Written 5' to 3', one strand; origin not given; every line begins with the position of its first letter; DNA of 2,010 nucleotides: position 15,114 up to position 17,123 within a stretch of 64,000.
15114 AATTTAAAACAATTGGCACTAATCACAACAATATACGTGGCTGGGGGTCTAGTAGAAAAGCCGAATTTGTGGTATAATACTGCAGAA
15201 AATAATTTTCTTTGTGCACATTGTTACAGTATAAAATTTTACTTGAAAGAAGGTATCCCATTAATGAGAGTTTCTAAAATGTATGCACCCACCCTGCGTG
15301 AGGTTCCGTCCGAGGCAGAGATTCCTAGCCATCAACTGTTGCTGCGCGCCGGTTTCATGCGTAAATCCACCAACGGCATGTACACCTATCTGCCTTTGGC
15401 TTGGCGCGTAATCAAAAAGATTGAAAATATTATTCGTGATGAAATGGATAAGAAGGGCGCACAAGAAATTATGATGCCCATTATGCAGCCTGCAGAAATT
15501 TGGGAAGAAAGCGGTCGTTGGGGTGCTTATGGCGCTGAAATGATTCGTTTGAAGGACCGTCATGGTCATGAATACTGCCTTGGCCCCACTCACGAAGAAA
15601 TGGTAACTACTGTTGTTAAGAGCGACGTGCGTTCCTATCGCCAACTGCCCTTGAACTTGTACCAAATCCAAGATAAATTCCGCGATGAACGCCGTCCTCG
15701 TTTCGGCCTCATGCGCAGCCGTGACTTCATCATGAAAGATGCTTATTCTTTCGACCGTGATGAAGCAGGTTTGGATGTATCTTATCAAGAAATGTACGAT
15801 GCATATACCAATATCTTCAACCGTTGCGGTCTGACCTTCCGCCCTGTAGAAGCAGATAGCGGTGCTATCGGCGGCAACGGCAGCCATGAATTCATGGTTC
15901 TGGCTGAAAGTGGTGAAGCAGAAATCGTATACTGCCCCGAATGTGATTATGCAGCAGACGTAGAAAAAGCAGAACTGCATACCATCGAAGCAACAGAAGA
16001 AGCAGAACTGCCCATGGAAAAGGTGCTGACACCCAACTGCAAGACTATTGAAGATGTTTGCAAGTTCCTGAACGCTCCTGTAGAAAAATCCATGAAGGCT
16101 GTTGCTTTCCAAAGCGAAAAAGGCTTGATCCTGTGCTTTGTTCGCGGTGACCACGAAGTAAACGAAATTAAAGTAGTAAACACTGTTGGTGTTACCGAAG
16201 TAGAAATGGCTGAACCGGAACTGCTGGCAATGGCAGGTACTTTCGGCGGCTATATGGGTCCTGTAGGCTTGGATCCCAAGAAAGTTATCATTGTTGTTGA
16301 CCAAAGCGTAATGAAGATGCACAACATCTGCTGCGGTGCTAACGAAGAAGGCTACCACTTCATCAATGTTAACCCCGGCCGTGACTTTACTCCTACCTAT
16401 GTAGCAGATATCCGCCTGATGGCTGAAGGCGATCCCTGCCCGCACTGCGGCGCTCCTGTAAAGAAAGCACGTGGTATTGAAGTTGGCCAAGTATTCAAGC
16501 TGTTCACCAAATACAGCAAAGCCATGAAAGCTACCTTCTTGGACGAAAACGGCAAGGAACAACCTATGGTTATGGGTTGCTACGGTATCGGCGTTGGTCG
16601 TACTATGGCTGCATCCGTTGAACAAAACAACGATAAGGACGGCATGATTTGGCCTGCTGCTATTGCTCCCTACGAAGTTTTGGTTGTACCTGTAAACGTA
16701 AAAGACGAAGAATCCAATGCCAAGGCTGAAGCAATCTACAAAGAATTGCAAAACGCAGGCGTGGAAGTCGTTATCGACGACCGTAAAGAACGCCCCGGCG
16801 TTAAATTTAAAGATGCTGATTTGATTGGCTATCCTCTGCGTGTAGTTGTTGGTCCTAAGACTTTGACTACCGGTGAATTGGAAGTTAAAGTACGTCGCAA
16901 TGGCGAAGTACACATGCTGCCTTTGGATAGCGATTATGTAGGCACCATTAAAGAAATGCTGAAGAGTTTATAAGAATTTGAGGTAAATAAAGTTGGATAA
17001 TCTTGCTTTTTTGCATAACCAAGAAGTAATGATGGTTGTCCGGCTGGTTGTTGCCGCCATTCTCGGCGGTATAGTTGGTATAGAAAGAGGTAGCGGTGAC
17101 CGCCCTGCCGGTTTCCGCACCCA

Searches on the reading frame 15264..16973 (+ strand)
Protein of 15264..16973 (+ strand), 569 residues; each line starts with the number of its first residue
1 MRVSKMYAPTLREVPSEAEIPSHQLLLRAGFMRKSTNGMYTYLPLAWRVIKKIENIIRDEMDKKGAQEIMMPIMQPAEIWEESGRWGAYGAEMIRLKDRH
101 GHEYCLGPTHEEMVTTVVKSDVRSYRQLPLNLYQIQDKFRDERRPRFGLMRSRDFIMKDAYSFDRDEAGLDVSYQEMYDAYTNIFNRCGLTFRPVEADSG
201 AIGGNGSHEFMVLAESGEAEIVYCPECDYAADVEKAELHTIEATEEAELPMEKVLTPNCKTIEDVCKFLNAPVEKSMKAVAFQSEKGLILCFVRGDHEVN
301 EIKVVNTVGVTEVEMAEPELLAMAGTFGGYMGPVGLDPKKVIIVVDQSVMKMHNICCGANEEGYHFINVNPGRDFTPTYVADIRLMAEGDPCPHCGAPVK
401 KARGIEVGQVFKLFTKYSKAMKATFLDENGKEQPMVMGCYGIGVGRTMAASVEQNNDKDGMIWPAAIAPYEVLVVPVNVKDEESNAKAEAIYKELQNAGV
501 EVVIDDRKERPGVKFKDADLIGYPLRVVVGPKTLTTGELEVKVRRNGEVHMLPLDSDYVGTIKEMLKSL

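Call 7: search_protein_families(library=pfam, proteins=[window:15264-16973:+], max_evalue=0.01)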
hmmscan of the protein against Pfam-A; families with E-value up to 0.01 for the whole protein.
window:15264-16973:+ (569 aa): 4 families
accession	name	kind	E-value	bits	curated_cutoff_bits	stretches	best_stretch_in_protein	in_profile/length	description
PF00587.30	tRNA-synt_2b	-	1.5e-34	120.1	29.3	1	96-455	3-179/179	tRNA synthetase class II core domain (G, H, P, S and T)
PF04073.20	tRNA_edit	-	1.6e-24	86.8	25.5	1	256-371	1-118/123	Aminoacyl-tRNA editing domain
PF03129.25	HGTP_anticodon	-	2.4e-23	82.5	21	1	471-555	1-85/94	Anticodon binding domain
PF09723.15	Zn_ribbon_8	-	0.00092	19.6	34.4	0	389-401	26-39/41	Zinc ribbon domain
